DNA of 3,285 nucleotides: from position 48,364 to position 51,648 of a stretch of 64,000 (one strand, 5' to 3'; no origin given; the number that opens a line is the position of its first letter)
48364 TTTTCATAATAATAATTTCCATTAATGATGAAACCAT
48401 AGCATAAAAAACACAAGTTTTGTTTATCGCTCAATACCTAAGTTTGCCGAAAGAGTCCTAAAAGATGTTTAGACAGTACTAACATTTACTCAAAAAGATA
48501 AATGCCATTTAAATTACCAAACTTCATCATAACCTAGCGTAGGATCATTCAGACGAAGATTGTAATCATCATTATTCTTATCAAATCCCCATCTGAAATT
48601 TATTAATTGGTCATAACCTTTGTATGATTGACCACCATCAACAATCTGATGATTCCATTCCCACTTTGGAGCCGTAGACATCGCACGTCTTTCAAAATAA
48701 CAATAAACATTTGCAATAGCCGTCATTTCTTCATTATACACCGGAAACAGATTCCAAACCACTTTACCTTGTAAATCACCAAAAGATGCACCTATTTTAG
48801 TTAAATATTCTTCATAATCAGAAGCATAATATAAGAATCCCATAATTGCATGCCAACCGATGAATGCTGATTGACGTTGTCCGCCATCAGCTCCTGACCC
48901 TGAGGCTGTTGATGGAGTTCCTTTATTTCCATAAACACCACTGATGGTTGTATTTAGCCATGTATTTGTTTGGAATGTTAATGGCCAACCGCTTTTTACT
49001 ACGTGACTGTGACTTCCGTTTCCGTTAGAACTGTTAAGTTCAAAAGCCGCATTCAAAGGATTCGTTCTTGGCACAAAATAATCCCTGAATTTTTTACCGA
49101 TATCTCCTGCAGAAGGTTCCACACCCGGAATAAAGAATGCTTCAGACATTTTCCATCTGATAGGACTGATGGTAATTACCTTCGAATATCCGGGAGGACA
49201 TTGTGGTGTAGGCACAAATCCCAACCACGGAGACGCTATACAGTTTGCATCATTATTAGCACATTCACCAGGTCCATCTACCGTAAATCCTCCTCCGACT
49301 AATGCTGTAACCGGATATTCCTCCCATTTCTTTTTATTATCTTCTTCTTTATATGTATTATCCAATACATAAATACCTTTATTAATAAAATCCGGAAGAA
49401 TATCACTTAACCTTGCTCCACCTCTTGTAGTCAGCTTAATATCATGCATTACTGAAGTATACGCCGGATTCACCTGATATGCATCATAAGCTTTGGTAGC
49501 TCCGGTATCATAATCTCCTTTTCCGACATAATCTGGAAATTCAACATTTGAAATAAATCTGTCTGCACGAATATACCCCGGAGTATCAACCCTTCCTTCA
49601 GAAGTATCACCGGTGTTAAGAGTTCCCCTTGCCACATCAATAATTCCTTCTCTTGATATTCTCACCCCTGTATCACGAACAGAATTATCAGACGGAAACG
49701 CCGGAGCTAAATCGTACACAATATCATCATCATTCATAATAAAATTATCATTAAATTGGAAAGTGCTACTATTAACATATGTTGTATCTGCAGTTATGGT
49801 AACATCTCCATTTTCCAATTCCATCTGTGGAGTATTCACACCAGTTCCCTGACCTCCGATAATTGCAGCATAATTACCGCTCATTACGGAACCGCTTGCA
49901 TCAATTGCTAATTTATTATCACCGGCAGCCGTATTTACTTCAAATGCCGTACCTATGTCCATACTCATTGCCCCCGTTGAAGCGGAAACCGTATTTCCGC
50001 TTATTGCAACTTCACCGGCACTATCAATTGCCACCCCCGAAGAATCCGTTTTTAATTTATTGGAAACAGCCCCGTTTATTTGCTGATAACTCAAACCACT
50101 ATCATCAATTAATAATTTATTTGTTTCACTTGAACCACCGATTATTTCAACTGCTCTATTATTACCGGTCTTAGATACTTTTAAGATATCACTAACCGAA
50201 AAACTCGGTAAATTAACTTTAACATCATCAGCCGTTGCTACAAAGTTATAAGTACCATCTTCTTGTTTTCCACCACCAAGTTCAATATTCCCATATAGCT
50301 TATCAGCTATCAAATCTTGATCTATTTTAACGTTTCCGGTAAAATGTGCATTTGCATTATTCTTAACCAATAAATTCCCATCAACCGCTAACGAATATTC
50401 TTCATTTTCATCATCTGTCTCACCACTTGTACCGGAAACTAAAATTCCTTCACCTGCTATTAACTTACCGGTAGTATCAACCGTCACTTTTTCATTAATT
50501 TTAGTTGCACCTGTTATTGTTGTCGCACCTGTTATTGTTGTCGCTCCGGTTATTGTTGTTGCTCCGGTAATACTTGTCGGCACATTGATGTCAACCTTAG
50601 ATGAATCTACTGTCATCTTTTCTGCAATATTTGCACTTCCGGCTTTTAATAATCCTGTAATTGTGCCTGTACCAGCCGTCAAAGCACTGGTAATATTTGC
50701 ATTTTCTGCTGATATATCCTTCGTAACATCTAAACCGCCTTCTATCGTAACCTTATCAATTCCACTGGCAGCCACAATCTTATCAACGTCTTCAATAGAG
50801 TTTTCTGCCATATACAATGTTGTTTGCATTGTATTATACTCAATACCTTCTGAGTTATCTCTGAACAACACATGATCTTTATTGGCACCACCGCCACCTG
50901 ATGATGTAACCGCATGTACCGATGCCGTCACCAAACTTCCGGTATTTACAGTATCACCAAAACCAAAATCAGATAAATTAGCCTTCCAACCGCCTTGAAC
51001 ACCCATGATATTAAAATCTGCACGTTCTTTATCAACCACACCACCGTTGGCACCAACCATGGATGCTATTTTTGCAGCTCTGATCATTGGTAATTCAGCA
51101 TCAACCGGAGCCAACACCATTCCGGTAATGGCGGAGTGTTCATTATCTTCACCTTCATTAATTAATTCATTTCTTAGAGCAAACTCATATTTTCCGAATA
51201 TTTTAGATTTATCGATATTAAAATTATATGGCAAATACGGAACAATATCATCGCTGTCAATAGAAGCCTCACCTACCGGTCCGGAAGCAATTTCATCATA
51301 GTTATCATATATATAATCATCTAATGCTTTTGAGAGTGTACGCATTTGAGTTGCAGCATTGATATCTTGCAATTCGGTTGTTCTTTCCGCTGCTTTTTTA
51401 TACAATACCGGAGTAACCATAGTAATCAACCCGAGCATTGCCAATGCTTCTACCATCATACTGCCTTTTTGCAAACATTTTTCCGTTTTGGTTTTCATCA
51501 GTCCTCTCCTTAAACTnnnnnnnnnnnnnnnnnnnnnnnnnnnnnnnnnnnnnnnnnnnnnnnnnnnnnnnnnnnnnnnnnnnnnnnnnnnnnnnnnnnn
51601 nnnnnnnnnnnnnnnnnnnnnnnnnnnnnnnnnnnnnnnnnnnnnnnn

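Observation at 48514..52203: Giant prepilin/TadG-like protein and a membrane partner inserted between fliP and fliL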

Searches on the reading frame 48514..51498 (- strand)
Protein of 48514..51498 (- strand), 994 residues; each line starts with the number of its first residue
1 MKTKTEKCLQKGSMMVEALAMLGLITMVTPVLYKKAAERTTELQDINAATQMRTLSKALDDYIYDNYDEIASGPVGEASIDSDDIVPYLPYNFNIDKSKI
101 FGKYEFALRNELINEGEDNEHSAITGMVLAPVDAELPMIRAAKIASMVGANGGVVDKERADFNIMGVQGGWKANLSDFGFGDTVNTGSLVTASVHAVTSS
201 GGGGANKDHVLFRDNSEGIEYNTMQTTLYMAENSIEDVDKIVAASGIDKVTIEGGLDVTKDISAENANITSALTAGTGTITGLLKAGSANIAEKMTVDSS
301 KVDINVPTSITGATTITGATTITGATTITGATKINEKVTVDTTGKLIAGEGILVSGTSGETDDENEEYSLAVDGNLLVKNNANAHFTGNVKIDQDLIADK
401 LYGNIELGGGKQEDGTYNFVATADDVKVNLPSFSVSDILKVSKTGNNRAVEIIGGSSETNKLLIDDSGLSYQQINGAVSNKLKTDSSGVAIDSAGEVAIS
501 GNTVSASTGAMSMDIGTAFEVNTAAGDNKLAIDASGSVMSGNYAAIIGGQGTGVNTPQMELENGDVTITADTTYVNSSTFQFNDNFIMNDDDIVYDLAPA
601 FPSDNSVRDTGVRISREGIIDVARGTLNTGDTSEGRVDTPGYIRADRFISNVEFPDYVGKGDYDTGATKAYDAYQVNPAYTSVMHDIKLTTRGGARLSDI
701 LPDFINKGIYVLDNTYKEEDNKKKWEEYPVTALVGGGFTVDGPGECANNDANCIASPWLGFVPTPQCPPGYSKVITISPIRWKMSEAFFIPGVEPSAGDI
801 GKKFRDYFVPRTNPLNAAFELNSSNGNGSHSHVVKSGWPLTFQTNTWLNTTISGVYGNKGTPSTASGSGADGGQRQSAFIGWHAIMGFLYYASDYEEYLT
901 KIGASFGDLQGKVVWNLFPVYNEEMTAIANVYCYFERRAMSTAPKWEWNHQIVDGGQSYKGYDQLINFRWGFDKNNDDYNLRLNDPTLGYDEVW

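Call 3: search_protein_families(library=pfam, proteins=[window:48514-51498:-], max_evalue=0.01)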
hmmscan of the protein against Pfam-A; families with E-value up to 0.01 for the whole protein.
window:48514-51498:- (994 aa): 0 families

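Call 4: search_protein_families(library=ncbifam, proteins=[window:48514-51498:-], max_evalue=0.01)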
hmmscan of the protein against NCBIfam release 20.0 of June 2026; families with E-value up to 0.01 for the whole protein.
window:48514-51498:- (994 aa): 0 families

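Call 6: find_homologous_proteins(query=window:48514-51498:-)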
Query window:48514-51498:- (994 aa): 207 proteins with E <= 0.001 among 8000 candidates; the best 120 are listed.
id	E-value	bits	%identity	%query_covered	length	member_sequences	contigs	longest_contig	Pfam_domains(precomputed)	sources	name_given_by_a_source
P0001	0.0e+0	1535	70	100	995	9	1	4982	-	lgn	-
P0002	0.0e+0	1025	53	100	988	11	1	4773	-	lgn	-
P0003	8.9e-293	993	51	100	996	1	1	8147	-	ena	-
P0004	1.7e-291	988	52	98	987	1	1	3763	-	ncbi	-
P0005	1.0e-290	986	52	100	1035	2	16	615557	-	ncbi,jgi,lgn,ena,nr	ncbi:MAG: hypothetical protein E7019_00055 [Alphaproteobacteria bacterium]|nr:hypothetical protein [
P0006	7.9e-287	973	52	100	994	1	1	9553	-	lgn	-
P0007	2.3e-286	971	51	100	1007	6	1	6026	-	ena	-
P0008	1.8e-283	962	52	99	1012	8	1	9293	-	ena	-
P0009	2.0e-282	958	51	100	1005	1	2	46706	-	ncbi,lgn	-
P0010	1.0e-280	953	51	100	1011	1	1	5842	-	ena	-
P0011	4.0e-280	951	51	100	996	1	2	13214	-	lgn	-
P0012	4.3e-278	944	50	100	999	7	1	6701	-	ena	-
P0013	1.3e-273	929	51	99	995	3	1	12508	-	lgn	-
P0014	4.2e-273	927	50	100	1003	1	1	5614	-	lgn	-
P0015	2.3e-267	908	50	100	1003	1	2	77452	-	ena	-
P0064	3.1e-190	653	51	39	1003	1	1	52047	PF04790.19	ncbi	-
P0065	3.8e-180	620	46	51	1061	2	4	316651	-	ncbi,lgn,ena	-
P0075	1.6e-148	515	39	99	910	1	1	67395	PF04917.18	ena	-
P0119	8.4e-137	476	36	100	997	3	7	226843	-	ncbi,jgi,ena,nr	ncbi:MAG: hypothetical protein E7017_02510 [Alphaproteobacteria bacterium]|nr:hypothetical protein [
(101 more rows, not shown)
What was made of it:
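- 48514..51498 (-): Large gene, 994 aa: a giant pilin-like protein made of a prepilin-type signal, a PilV-like N-domain, a variable stalk and a conserved Cys/Trp-rich C-terminal head. More than 207 homologues, all unnamed (call 6).
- Checked: The genes are real: more than 200 full-length homologues exist (call 6).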

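Call 7: find_encoding_contigs(protein=P0005, flank=10000, max_places=2)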
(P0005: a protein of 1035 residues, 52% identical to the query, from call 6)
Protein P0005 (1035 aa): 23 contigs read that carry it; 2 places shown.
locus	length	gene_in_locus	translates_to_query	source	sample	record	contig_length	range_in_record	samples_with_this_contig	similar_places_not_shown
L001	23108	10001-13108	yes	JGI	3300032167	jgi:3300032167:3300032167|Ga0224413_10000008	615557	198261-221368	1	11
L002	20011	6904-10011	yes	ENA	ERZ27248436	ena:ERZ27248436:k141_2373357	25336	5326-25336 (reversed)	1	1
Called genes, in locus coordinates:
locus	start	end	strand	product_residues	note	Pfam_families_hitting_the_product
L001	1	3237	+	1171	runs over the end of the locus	PF16168:AIDA (faint), PF03797:Autotransporter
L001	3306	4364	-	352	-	PF00579:tRNA-synt_1b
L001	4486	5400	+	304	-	-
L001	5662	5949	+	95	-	PF00830:Ribosomal_L28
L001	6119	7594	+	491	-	PF00772:DnaB, PF13481:AAA_25, PF03796:DnaB_C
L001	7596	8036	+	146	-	PF03692:CxxCxxCC (weak)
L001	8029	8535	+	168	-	-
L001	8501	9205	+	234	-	PF01863:YgjP-like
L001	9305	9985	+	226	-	-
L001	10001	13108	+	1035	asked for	-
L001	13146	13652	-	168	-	-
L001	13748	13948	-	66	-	-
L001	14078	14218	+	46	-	-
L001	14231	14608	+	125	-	PF02033:RBFA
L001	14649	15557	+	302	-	PF01509:TruB_N, PF16198:TruB_C_2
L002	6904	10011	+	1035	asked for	-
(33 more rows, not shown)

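Call 8: find_encoding_contigs(protein=P0119, flank=10000, max_places=2)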
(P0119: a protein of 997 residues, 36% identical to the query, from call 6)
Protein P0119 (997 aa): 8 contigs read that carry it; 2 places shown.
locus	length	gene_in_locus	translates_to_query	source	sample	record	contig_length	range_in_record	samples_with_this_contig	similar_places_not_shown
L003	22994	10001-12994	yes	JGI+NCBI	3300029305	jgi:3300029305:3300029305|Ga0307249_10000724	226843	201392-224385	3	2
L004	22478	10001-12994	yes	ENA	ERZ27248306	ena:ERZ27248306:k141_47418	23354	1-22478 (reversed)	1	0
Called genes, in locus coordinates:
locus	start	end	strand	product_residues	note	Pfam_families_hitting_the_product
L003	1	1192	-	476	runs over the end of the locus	-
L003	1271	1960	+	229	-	PF02230:Abhydrolase_2, PF03959:FSH1, PF12146:Hydrolase_4 (faint)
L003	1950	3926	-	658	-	PF00270:DEAD, PF04851:ResIII, PF17757:UvrB_inter, PF27431:UvrB_3rd, PF00271:Helicase_C, PF12344:UvrB, PF02151:UVR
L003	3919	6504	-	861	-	-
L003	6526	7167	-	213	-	PF03448:MgtE_N (weak)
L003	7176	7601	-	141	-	PF20072:DUF6468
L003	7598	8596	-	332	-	PF02154:FliM, PF01052:FliMN_C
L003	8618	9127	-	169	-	PF03748:FliL (weak)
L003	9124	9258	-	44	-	-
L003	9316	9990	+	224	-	-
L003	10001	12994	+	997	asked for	-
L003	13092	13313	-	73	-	PF01176:eIF-1a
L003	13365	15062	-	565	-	PF00672:HAMP, PF02518:HATPase_c, PF13589:HATPase_c_3 (weak)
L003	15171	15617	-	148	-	PF00359:PTS_EIIA_2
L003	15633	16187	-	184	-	PF02482:Ribosomal_S30AE, PF16321:Ribosom_S30AE_C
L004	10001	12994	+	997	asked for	-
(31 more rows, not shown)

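Call 9: find_encoding_contigs(protein=P0065, flank=10000, max_places=2)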
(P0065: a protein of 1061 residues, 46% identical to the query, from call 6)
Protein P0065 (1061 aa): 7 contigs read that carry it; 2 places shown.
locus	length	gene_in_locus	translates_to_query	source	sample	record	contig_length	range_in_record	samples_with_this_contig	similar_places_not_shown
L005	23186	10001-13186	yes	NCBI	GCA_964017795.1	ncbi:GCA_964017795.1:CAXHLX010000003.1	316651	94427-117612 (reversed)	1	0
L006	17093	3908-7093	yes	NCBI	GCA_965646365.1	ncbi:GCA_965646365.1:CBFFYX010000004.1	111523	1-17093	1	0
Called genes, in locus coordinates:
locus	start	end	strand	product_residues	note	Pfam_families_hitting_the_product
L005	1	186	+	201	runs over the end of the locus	-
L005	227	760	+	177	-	PF00881:Nitroreductase, PF14512:TM1586_NiRdase (weak), PF00881:Nitroreductase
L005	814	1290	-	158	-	-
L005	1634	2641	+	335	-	PF00044:Gp_dh_N, PF02800:Gp_dh_C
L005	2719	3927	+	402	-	PF00162:PGK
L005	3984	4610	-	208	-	-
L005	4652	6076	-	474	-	-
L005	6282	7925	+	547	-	-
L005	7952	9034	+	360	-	PF08238:Sel1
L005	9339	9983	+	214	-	-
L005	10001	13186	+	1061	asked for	-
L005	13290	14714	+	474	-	PF00749:tRNA-synt_1c, PF19269:Anticodon_2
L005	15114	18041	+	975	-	PF03797:Autotransporter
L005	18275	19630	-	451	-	PF00289:Biotin_carb_N, PF02222:ATP-grasp, PF02786:CPSase_L_D2, PF07478:Dala_Dala_lig_C, PF02785:Biotin_carb_C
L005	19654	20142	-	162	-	PF25984:BSH_YknX (faint), PF00364:Biotin_lipoyl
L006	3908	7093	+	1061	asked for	-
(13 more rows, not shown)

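Call 13: find_related_loci(query=A1, collection=genome_contigs, flank=10000)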
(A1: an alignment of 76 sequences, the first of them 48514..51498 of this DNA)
Query A1 (994 aa) in genome_contigs; peptide patterns used: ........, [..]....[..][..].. (x = any residue, [..] = any of these).
310 stretches matched a pattern; 282 encode a relative of the query (tblastn E <= 1e-3); the best 80 are kept; 80 distinct loci.
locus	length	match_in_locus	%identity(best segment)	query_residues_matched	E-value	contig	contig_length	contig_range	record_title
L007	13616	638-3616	71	1-994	0e+0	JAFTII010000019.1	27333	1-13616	MAG: Alphaproteobacteria bacterium isolate RGIG3845 Roe_deer_Cecum-1__c351226, whole genome shotgun sequence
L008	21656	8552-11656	52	1-994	0e+0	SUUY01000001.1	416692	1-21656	MAG: Alphaproteobacteria bacterium isolate SIG58 NODE_86_length_416692_cov_10.945617, whole genome shotgun sequence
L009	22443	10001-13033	51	1-994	0e+0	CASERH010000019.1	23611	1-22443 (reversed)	uncultured proteobacterium isolate O27_L1_392392_idba_bin.56 genome assembly, contig: O27_L1_392392_idba_bin.56.fa_scaff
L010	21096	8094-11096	51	10-994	0e+0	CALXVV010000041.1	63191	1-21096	MAG: uncultured Alphaproteobacteria bacterium isolate E04__bin378 genome assembly, contig: E04__k127_2990092, whole geno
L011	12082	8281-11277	50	1-994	0e+0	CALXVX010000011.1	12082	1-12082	MAG: uncultured Alphaproteobacteria bacterium isolate E21__bin46 genome assembly, contig: E21__k127_5708787, whole genom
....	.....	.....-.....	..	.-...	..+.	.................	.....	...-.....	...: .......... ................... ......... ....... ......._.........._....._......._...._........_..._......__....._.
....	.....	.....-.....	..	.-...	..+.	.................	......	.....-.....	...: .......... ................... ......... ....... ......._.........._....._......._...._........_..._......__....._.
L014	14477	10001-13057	45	1-994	0e+0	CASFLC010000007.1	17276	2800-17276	uncultured proteobacterium isolate SI.A99.metabat-bins.196 genome assembly, contig: SI.A99.metabat-bins.196.fa_k141_2646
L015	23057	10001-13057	45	1-994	0e+0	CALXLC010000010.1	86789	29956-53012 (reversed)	MAG: uncultured Alphaproteobacteria bacterium isolate E27__bin196 genome assembly, contig: E27__k127_1778326, whole geno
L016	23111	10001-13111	43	10-994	0e+0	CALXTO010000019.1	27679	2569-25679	MAG: uncultured Alphaproteobacteria bacterium isolate BRZ_CT__bin33 genome assembly, contig: BRZ_CT__NODE_2273_length_27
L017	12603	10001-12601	49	1-846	0e+0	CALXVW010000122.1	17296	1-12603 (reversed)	MAG: uncultured Alphaproteobacteria bacterium isolate E40__bin9 genome assembly, contig: E40__k127_1277245, whole genome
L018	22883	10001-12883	43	10-994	0e+0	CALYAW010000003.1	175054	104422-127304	MAG: uncultured Alphaproteobacteria bacterium isolate BRZ_DM__bin108 genome assembly, contig: BRZ_DM__NODE_110_length_17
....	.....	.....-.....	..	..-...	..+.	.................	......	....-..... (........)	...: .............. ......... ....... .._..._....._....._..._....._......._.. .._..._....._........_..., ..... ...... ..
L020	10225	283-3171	43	1-994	0e+0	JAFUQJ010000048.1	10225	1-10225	MAG: Alphaproteobacteria bacterium isolate RGIG4730 Roe_deer_Rectum.Co__c646640, whole genome shotgun sequence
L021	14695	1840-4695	44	10-994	0e+0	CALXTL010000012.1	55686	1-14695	MAG: uncultured Alphaproteobacteria bacterium isolate BRZ_KN__bin99 genome assembly, contig: BRZ_KN__NODE_626_length_556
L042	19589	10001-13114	33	1-994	1e-125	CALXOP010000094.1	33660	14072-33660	MAG: uncultured Alphaproteobacteria bacterium isolate E12__bin290 genome assembly, contig: E12__k127_5694850, whole geno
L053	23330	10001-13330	31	4-994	2e-119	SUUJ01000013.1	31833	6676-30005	MAG: Alphaproteobacteria bacterium isolate SIG43 NODE_7684_length_31833_cov_2.901722, whole genome shotgun sequence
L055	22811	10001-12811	33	1-994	6e-118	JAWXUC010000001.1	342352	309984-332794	MAG: Alphaproteobacteria bacterium isolate FM_39_G125_V NODE_1_length_342353_cov_5.087073, whole genome shotgun sequence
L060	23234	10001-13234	31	2-994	1e-114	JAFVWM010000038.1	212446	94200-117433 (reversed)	MAG: Alphaproteobacteria bacterium isolate RGIG5458 Sheep_Colon-5__c489368, whole genome shotgun sequence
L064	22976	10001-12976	32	10-994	1e-112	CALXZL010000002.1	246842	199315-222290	MAG: uncultured Alphaproteobacteria bacterium isolate BRZ_FT__bin57 genome assembly, contig: BRZ_FT__NODE_37_length_2468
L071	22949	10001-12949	31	10-994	8e-102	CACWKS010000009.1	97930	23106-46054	MAG: uncultured proteobacterium isolate RUG10672 genome assembly, contig: RUG10672_asm_9, whole genome shotgun sequence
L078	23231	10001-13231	31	4-994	3e-92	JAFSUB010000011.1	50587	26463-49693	MAG: Alphaproteobacteria bacterium isolate RGIG3474 Goat_Rumen.Co__c819883, whole genome shotgun sequence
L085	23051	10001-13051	30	12-994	1e-81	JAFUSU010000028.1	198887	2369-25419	MAG: Alphaproteobacteria bacterium isolate RGIG4793 Roe_deer_Reticulum-3__c2427, whole genome shotgun sequence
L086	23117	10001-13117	29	12-969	3e-80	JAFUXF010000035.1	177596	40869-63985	MAG: Alphaproteobacteria bacterium isolate RGIG4908 Roe_deer_Rumen-2__c4834, whole genome shotgun sequence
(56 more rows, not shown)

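Call 22: predict_structure(alignment_id=A1)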
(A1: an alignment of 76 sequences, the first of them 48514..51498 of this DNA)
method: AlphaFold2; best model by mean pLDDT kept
length: 994 residues; sequences in the alignment: 76
mean_pLDDT: 64.9   pTM: 0.36
mean pLDDT of the five models: 64.9, 63.1, 62.9, 61.9, 60.9
residues with pLDDT >= 90: 15; 70-90: 444; 50-70: 307; < 50: 228
segments of 3 or more residues with pLDDT < 50: 1-5, 198-211, 213-309, 355-361, 383-387, 546-552, 677-705, 871-873, 935-938, 950-976, 978-980, 982-984
pLDDT, mean of each block of 10 residues (from residue 1): 49 62 67 67 79 86 77 77 85 77 87 70 83 84 85 88 82 86 87 62 40 44 38 38 34 36 33 33 35 43 45 54 59 67 65 46 49 51 50 49 62 72 72 77 80 73 83 75 78 73 77 78 74 80 53 66 77 58 69 79 73 78 66 62 60 57 58 54 41 42 53 81 84 76 83 81 67 73 62 67 71 64 61 63 63 80 76 58 82 79 77 74 79 56 55 36 32 46 54 52
secondary structure, 60 per line:
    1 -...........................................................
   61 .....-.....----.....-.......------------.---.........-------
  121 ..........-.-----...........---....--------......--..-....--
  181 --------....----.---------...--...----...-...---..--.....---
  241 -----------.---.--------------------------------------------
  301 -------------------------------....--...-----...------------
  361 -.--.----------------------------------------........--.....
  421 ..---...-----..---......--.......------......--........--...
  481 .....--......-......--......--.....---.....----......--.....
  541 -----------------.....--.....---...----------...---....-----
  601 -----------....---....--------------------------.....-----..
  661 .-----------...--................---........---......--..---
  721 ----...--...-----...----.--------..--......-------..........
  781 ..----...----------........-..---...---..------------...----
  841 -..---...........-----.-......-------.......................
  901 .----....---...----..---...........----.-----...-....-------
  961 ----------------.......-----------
elements in order (helices of 4 or more, strands of 3 or more residues): H2-65 H67-71 E76-80 H82-88 E105-113 E121-130 H138-148 E152-155 E164-166 H175-178 E189-192 E212-214 E223-225 E332-335 E338-340 E346-348 E406-413 E416-422 E426-428 E439-444 E447-453 E460-465 E468-475 E478-485 E488-493 E495-500 E503-508 E511-515 E519-523 E528-533 E536-540 E558-562 E565-569 E573-575 E586-588 E592-595 E612-615 E619-622 E649-653 E659-661 E673-675 H678-693 H697-704 E708-713 E730-732 E738-740 E758-763 E771-782 E787-789 H800-807 E834-836 E847-857 H865-870 E878-891 H892-901 H906-909 E913-915 E925-935 E946-948 H950-953 H977-983
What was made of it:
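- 51358..51462 (-): Alpha1 helix core, residues 13-47 (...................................): 21 hydrophobic residues with invariant Glu at +5, then a conserved amphipathic stretch. AlphaFold predicts a helix over residues 2-65 (call 22).
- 50914..51498 (-): N-terminal pilin-like domain, residues 1-195: long helix plus beta-sheet. pLDDT 77-88 (call 22).
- On Type IV pilin / pseudopilin superfamily (class III signal): The secondary-structure layout fits: helix 2-65 followed by strands, pLDDT 77-88 (call 22).
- Checked: The 'beta-helix-like' middle is not supported: AlphaFold gives low confidence for residues 198-309 and a beta-meander for about 400-660 (call 22).
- Structure: a 64-residue helix followed by a beta-sheet at pLDDT 77-88 (call 22).
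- Tried and rejected: 'Beta-helix' middle region: not supported by the model (call 22).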
